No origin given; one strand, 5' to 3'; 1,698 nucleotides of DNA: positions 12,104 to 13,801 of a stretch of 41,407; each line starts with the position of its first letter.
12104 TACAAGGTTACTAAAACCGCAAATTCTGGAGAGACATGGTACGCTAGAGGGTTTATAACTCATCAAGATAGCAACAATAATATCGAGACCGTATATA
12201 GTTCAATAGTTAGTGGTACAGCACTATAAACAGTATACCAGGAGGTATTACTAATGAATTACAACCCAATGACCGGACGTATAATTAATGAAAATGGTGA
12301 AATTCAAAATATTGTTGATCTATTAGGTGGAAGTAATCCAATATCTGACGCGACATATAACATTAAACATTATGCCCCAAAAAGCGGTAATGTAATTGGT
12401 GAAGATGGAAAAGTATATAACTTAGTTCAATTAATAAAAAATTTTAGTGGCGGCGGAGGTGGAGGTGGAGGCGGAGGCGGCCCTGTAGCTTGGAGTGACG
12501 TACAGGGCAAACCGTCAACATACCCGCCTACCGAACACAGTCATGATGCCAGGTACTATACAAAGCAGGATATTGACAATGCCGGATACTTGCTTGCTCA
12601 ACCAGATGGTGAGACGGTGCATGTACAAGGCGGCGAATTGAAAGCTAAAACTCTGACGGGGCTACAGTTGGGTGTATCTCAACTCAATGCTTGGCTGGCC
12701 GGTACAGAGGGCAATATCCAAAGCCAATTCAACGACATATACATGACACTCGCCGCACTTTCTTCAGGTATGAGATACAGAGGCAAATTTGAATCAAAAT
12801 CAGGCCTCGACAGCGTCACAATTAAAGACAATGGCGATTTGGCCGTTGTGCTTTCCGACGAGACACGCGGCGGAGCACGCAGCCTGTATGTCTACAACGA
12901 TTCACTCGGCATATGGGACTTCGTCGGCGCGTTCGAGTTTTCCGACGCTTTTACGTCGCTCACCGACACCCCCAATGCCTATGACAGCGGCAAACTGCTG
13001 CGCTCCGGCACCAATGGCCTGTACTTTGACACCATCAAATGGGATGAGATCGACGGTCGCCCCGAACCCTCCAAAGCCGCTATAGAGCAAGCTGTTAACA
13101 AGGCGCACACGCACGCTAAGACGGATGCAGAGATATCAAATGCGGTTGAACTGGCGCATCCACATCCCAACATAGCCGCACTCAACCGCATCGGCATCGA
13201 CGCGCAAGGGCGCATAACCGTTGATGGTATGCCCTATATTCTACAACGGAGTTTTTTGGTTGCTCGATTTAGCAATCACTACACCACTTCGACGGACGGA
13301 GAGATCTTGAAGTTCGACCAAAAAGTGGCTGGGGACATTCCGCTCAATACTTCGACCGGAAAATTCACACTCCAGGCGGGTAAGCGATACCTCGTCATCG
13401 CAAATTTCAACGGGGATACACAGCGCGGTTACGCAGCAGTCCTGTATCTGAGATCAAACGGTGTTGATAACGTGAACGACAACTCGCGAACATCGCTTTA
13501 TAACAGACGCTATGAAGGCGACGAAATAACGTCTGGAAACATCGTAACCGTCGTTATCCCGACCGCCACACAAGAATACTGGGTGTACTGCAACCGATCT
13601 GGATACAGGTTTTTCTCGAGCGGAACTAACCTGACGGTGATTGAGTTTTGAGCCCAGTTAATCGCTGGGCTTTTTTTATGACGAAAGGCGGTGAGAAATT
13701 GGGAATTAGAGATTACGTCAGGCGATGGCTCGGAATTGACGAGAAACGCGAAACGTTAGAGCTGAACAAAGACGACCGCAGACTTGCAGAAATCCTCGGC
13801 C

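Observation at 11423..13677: Two paralogous fibre-like genes and a terminator inserted between TerL and portal, with a sharp compositional mosaic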

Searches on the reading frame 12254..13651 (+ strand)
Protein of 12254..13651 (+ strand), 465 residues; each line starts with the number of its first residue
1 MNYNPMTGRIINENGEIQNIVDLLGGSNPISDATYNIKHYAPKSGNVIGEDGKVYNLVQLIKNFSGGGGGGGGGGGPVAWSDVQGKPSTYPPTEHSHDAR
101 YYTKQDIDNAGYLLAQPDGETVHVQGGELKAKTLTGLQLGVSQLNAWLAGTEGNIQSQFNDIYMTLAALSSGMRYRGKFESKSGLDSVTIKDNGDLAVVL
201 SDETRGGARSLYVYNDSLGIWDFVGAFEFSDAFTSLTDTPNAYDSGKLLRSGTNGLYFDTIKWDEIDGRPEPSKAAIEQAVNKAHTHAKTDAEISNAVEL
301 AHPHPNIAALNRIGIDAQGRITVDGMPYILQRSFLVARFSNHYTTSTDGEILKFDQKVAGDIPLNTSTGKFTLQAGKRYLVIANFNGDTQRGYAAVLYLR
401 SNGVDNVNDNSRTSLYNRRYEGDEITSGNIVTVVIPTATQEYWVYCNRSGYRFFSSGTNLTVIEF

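Call 7: search_protein_families(library=phrogs, proteins=[window:12254-13651:+], max_evalue=0.1)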
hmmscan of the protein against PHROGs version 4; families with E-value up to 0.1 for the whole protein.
window:12254-13651:+ (465 aa): 8 families
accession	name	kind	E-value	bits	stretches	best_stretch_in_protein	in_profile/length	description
phrog_7946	-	unknown function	5.3e-09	36.9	1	261-289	128-156/186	-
phrog_10485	-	unknown function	0.00016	21.1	1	129-217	418-499/788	-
phrog_28169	-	unknown function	0.003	18.8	1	78-109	92-123/160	-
phrog_19961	-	tail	0.0082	16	0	79-120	205-244/480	tail fiber protein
phrog_1954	-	head and packaging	0.014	16.5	1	63-152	79-140/199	virion structural protein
phrog_5413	-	tail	0.056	13.6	0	76-103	125-152/334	minor tail protein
phrog_2163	-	head and packaging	0.073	13.1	1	77-99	135-157/574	virion structural protein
phrog_32325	-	tail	0.095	13.1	0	72-98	65-91/241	tail protein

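Call 9: search_protein_families(library=pfam, proteins=[window:12254-13651:+], max_evalue=1)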
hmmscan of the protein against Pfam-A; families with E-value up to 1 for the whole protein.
window:12254-13651:+ (465 aa): 2 families
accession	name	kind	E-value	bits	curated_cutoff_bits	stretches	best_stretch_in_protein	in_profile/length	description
PF02237.23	BPL_C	-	0.017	15.5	21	1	105-128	20-44/48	Biotin protein ligase C terminal domain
PF03550.21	LolB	-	0.071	13.6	23.7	1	108-154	49-95/151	Outer membrane lipoprotein LolB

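Call 14: find_homologous_proteins(query=window:12254-13651:+)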
Query window:12254-13651:+ (465 aa): 42 proteins with E <= 0.001 among 8000 candidates.
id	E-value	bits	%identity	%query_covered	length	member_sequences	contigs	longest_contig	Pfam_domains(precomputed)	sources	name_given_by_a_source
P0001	0.0e+0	1054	100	100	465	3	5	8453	-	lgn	-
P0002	2.4e-174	599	63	95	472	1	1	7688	-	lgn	-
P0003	9.4e-159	547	58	95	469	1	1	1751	-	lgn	-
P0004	4.8e-148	512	56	95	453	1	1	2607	-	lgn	-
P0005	6.5e-136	472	53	95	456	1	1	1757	-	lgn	-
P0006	2.7e-135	470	52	95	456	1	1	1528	-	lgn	-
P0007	7.8e-135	469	52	95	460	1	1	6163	-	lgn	-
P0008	3.8e-127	443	51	95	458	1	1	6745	-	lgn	-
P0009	7.0e-122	426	49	95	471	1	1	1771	-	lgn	-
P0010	3.0e-118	414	52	82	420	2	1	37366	-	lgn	-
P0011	2.4e-117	411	47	95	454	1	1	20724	-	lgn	-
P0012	1.4e-114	402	60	66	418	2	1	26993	-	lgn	-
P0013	5.8e-113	397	47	95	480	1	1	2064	-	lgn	-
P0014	2.5e-112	394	61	66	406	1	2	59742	-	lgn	-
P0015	1.6e-111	392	50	82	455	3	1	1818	-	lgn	-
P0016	4.1e-106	374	46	95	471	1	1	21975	-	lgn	-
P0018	1.7e-103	365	48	79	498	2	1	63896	-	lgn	-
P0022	3.1e-78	282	42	79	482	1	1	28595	-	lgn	-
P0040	4.0e-16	77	62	14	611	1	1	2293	-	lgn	-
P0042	6.7e-13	67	58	14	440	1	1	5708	-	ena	-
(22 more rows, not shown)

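Call 17: find_encoding_contigs(protein=P0002, flank=6000, max_places=3)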
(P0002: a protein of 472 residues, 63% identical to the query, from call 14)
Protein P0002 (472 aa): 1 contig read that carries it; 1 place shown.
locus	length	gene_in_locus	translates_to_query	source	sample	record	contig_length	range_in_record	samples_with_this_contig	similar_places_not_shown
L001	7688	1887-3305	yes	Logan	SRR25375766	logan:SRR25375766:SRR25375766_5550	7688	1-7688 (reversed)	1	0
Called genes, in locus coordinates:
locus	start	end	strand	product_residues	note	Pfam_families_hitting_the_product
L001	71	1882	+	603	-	PF03354:TerL_ATPase, PF20441:TerL_nuclease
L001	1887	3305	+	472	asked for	-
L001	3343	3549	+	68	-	-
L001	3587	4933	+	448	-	PF04860:Phage_portal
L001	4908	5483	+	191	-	PF04586:Peptidase_S78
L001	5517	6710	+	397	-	PF05065:Phage_capsid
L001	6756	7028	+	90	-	-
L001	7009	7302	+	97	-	PF05135:Phage_connect_1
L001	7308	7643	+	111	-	PF05521:Phage_HCP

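Call 21: find_encoding_contigs(protein=P0001, flank=8000, max_places=6)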
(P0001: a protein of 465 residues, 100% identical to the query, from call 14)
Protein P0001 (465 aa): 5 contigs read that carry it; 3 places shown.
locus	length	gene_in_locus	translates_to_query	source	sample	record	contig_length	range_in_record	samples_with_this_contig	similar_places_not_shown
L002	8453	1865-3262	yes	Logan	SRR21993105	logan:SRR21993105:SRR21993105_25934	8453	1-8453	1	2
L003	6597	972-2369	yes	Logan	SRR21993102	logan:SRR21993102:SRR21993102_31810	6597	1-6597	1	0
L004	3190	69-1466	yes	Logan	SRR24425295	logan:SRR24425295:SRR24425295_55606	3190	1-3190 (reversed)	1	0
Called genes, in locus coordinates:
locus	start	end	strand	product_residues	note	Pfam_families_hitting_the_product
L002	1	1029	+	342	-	?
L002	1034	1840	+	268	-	-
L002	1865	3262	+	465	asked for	-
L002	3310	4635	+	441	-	PF04860:Phage_portal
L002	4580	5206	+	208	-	PF04586:Peptidase_S78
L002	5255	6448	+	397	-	PF05065:Phage_capsid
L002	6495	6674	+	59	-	-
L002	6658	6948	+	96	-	PF05135:Phage_connect_1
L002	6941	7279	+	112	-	PF05521:Phage_HCP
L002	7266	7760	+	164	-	-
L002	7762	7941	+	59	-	-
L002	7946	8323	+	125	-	PF11367:Tail_completion_gp17 (weak)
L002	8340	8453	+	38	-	?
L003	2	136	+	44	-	?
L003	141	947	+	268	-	-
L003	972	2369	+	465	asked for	-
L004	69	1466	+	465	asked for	-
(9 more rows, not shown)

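Call 25: search_solved_structures(query=window:12254-13651:+, max_evalue=10, show_alignments=3)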
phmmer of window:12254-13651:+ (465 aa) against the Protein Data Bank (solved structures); distinct sequences matched with E-value up to 10: 13.
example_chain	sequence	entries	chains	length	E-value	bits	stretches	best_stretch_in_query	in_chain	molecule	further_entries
9d93_La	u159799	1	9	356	0.0003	23.2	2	75-102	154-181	Tail collar fibers, gp4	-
4il1_A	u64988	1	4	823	0.038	16.3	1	51-116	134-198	Calmodulin, Calcineurin subunit B type 1, Serine/threonine-protein phosphatase 2B catalyti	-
5u1c_A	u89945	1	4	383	1.5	11.1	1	48-78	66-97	HIV-1 Integrase, Sso7d chimera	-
6put_A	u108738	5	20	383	1.5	11.1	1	48-78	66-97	Chimeric Sso7d and HIV-1 integrase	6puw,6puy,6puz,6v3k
9q50_A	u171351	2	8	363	1.8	10.8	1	48-78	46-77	Integrase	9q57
7t92_A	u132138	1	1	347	1.8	10.7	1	65-78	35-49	Peroxin-2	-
8tio_R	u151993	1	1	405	1.9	10.7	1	60-77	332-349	Atypical chemokine receptor 3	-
3tix_A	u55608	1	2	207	2.8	10.1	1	64-108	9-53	Ubiquitin-like protein SMT3,RNA-induced transcriptional silencing complex protein tas3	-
6val_A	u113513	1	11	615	3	10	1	64-106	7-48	Green fluorescent protein, CALHM1,CALMH2 chimera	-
6vam_A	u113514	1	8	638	3.1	10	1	64-106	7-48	Green fluorescent protein,CALHM1 chimera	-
8f2u_E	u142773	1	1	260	5.3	9.2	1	52-84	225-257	COMM domain-containing protein 5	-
9h1g_A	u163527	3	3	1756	5.7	9.1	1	63-102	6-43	RNA-directed RNA polymerase L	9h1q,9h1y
6sok_P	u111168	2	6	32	7.5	8.7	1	64-84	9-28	Twin-Strep-tag peptide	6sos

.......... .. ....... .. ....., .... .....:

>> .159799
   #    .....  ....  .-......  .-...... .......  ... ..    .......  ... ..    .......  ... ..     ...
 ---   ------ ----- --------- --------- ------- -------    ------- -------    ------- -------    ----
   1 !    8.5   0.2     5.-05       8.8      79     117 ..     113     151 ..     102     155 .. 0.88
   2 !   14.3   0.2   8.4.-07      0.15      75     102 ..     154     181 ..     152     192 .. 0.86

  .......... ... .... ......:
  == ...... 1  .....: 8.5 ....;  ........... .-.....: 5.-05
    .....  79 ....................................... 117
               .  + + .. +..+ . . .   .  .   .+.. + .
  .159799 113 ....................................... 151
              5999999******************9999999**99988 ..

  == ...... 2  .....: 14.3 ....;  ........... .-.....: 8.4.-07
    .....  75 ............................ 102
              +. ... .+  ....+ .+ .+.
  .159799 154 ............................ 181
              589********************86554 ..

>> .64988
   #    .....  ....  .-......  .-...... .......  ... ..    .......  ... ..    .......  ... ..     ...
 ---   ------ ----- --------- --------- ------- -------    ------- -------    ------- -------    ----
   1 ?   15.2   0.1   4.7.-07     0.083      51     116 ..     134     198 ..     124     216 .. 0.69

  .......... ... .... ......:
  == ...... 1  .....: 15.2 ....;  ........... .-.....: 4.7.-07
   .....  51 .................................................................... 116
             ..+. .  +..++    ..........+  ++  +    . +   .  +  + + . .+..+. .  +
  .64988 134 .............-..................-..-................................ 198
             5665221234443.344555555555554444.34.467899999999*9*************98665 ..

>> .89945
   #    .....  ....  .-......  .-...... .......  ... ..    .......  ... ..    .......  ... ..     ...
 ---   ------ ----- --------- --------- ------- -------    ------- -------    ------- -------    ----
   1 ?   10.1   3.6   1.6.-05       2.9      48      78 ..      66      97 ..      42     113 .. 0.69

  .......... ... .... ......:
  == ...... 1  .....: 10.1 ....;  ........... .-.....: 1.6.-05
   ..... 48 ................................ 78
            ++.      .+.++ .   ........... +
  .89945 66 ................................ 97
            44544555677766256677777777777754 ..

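Call 36: find_encoding_contigs(protein=P0014, flank=10000, max_places=2)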
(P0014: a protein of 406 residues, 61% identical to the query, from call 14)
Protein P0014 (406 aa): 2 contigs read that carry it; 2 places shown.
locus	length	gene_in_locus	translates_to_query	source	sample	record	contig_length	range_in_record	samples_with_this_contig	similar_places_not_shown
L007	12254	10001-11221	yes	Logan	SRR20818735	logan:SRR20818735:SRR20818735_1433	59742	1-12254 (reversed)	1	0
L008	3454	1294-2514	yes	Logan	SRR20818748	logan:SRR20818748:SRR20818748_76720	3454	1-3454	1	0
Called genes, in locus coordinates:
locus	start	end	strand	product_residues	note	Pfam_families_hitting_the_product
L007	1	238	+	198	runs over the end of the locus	-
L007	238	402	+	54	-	-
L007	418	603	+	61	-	-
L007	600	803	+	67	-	-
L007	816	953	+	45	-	-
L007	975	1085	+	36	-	-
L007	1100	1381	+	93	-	PF04014:MazE_antitoxin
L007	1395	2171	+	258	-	-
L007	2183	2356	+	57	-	-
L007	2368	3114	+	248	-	PF00753:Lactamase_B, PF23023:Anti-Pycsar_Apyc1 (faint), PF12706:Lactamase_B_2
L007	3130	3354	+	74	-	-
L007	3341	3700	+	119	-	-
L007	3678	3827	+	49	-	-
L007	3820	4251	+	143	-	PF00436:SSB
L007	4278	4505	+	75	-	-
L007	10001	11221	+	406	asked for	-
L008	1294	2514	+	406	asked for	-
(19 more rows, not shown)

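Call 38: find_encoding_contigs(protein=P0016, flank=10000, max_places=2)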
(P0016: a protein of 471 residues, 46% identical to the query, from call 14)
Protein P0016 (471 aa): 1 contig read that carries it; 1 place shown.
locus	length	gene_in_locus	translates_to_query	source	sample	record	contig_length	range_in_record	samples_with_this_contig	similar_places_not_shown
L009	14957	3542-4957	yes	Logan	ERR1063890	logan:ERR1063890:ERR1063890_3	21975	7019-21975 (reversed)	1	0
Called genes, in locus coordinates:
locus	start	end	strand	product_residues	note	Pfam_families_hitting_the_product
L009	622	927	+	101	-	-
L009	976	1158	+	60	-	-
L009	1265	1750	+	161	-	PF05119:Terminase_4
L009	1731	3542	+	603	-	PF03354:TerL_ATPase, PF20441:TerL_nuclease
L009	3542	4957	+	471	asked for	-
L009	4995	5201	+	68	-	-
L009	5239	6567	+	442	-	PF04860:Phage_portal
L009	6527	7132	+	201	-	PF04586:Peptidase_S78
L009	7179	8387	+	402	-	PF05065:Phage_capsid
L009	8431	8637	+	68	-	-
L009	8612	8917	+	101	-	PF05135:Phage_connect_1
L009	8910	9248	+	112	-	PF05521:Phage_HCP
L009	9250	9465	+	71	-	-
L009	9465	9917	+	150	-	-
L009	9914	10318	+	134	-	PF11367:Tail_completion_gp17 (weak)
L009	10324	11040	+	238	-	PF16460:Phage_TTP_11 (faint), PF16461:Phage_TTP_12, PF06199:Phage_tail_2 (weak)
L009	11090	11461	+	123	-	-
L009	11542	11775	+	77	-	-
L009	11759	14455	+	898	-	-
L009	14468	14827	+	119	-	-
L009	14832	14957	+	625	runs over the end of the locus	-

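Call 40: predict_structure(alignment_id=A1)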
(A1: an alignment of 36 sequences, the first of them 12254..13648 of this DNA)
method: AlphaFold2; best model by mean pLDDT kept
length: 465 residues; sequences in the alignment: 36
mean_pLDDT: 69.7   pTM: 0.35
mean pLDDT of the five models: 69.7, 69.0, 68.8, 68.1, 66.2
residues with pLDDT >= 90: 51; 70-90: 217; 50-70: 105; < 50: 92
segments of 3 or more residues with pLDDT < 50: 1-3, 66-76, 94-100, 117-125, 128-171, 230-240
pLDDT, mean of each block of 10 residues (from residue 1): 59 79 76 72 66 77 52 43 62 49 55 49 46 39 42 41 43 72 86 83 72 85 74 41 63 76 71 70 67 75 76 87 77 90 75 92 94 93 86 70 63 70 74 90 86 87 94
secondary structure, 60 per line:
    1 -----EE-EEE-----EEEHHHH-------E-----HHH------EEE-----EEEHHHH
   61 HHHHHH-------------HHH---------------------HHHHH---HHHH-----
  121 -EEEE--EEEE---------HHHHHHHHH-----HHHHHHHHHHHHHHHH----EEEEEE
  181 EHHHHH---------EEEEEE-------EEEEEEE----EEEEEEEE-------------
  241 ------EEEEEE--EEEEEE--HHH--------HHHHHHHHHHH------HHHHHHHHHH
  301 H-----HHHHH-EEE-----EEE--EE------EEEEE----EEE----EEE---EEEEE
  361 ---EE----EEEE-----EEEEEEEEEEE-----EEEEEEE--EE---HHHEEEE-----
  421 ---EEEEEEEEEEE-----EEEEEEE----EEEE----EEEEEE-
elements in order: E9-11 E17-19 H20-23 E46-48 E54-56 H57-66 H104-108 H112-115 E122-125 E128-131 H141-149 H155-170 E175-181 H182-186 E196-201 E209-215 E220-227 E247-252 E255-260 H274-284 H291-301 H307-311 E313-315 E321-323 E334-338 E343-345 E350-352 E356-360 E370-373 E379-389 E395-401 E412-415 E424-434 E440-446 E451-454 E459-464

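Call 44: fold_search(model_id=the predicted structure, library=pdb)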
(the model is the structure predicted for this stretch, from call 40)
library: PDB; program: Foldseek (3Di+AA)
matches with E <= 10: 1695; with E <= 0.001: 189
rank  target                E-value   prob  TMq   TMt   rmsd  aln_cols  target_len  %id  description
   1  5ybz_C                5.0e-08  1.00  0.23  0.72   3.5       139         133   16  High resolution structure of complement C1q-like protein 3 C1q domain (released 2018-10-03)
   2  2jg8_C                7.0e-08  1.00  0.22  0.68   3.7       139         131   14  Crystallographic structure of human C1q globular heads complexed to phosphatidyl-serine (released 2008-02-19)
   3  9lkk_D                1.0e-07  1.00  0.23  0.73   3.1       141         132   16  Crystal structure of C1ql1-gC1q hexamer (released 2025-12-17)
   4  4qqo                  1.0e-07  1.00  0.23  0.74   3.2       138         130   15  Crystal structure of C1QL3 mutant D205A (released 2015-04-22)
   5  9lkk_C                1.2e-07  1.00  0.23  0.74   3.1       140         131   16  Crystal structure of C1ql1-gC1q hexamer (released 2025-12-17)
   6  1pk6_C                1.2e-07  1.00  0.22  0.67   3.9       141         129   15  Globular Head of the Complement System Protein C1q (released 2003-10-21)
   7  9lkk_F                1.4e-07  1.00  0.24  0.73   3.3       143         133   15  Crystal structure of C1ql1-gC1q hexamer (released 2025-12-17)
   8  8vwy_E                1.4e-07  1.00  0.23  0.68   3.7       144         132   14  Complex structure of mouse C1ql3 with BAI3 (released 2025-02-05)
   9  4d7y                  1.5e-07  1.00  0.23  0.72   3.4       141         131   16  Crystal structure of mouse C1QL1 globular domain (released 2015-01-28)
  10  4oum                  1.6e-07  1.00  0.24  0.74   3.4       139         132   13  Crystal structure of human Caprin-2 C1q domain (released 2014-10-29)
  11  5ybz_A                1.6e-07  1.00  0.23  0.70   3.5       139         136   16  High resolution structure of complement C1q-like protein 3 C1q domain (released 2018-10-03)
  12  9lkk_H                1.6e-07  1.00  0.22  0.71   3.4       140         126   17  Crystal structure of C1ql1-gC1q hexamer (released 2025-12-17)
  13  4qql_C                1.7e-07  1.00  0.23  0.73   3.3       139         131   15  Crystal structure of C1QL3 in P1 space group (released 2015-04-22)
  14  1rj7_I                2.1e-07  1.00  0.26  0.77   2.6       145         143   10  Crystal structure of EDA-A1 (released 2003-12-09)
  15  1rj7_K                2.8e-07  1.00  0.26  0.76   2.6       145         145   10  Crystal structure of EDA-A1 (released 2003-12-09)
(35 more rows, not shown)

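Call 51: fold_search(model_id=the predicted structure, library=viral)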
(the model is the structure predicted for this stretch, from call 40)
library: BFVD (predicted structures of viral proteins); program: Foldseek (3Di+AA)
matches with E <= 10: 1450; with E <= 0.001: 484
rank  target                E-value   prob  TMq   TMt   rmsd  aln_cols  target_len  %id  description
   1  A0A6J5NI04            2.2e-10  1.00  0.25  0.30  24.4       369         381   12  C1q domain containing protein [uncultured Caudovirales phage]
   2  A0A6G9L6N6            5.5e-10  1.00  0.26  0.11  34.5       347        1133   14  Tail fiber receptor binding protein [Bacillus phage vB_BcM_Sam46]
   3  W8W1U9                8.1e-10  1.00  0.23  0.26  48.4       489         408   13  Uncharacterized protein [Invertebrate iridescent virus 30]
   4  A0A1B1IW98            2.2e-09  1.00  0.28  0.35  24.8       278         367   14  (no name in the UniProt tables at hand)
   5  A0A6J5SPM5            3.6e-09  1.00  0.24  0.17  34.4       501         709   10  Uncharacterized protein [uncultured Caudovirales phage]
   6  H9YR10                3.8e-09  1.00  0.24  0.33  30.6       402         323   14  (no name in the UniProt tables at hand)
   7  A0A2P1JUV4            4.1e-09  1.00  0.24  0.15  36.4       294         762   14  L-shaped tail fiber protein [Xanthomonas phage RiverRider]
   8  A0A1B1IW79            4.8e-09  1.00  0.24  0.40  25.8       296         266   16  (no name in the UniProt tables at hand)
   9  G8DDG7                8.4e-09  1.00  0.25  0.31  36.8       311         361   11  (no name in the UniProt tables at hand)
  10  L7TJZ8                1.0e-08  1.00  0.24  0.33  20.1       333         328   13  C1q domain-containing protein [Halorubrum sodomense tailed virus 2]
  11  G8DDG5                1.2e-08  1.00  0.24  0.18  32.8       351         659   12  (no name in the UniProt tables at hand)
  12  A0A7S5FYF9            1.2e-08  1.00  0.12  0.09  51.1       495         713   12  (no name in the UniProt tables at hand)
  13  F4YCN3                1.4e-08  1.00  0.25  0.31   6.5       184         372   18  (no name in the UniProt tables at hand)
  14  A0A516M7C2            1.7e-08  1.00  0.25  0.26  37.1       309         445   12  (no name in the UniProt tables at hand)
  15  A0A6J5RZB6            1.8e-08  1.00  0.24  0.09  35.8       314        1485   17  Uncharacterized protein [uncultured Caudovirales phage]
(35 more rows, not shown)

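Call 58: find_related_loci(query=A1, collection=genome_contigs, flank=8000)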
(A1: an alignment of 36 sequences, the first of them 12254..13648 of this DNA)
Query A1 (465 aa) in genome_contigs; peptide patterns used: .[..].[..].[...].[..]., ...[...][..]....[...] (x = any residue, [..] = any of these).
83 stretches matched a pattern; 9 encode a relative of the query (tblastn E <= 1e-3); 8 distinct loci.
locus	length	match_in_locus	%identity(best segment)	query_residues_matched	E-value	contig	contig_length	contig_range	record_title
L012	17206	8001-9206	36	79-444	5e-74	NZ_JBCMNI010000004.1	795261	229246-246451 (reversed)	Lederbergia citrisecunda strain BD-136 BD_136_contig_0000004, whole genome shotgun sequence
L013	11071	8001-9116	35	95-465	1e-62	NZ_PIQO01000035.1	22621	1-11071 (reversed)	Heyndrickxia camelliae strain 7578-1 scaffold35, whole genome shotgun sequence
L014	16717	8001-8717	35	295-385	4e-8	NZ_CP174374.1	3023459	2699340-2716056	Flavobacterium mekongense strain TBRC 19031 chromosome, complete genome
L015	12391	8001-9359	36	295-446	3e-7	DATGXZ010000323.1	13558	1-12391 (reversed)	MAG TPA_asm: Flavobacterium sp. isolate SMAG_U10622 k141_234950, whole genome shotgun sequence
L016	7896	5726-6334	46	337-388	9e-6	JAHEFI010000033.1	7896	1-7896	MAG: Bacteroidetes bacterium isolate Ww32 NODE_11471_length_7896_cov_8.771833, whole genome shotgun sequence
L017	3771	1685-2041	28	296-420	4e-5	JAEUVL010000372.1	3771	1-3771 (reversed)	MAG: Chitinophagaceae bacterium isolate new MAG-380 k141_3235252, whole genome shotgun sequence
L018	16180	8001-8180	33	320-379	2e-4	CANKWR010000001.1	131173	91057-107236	MAG: Bacteroidetes bacterium isolate ZE-13may13-93 genome assembly, contig: ZE-13may13-C84, whole genome shotgun sequenc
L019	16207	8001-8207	29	320-388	2e-4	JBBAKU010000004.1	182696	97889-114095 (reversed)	MAG: Aquirufa sp. isolate EUL_045 ctg4-EUL_045, whole genome shotgun sequence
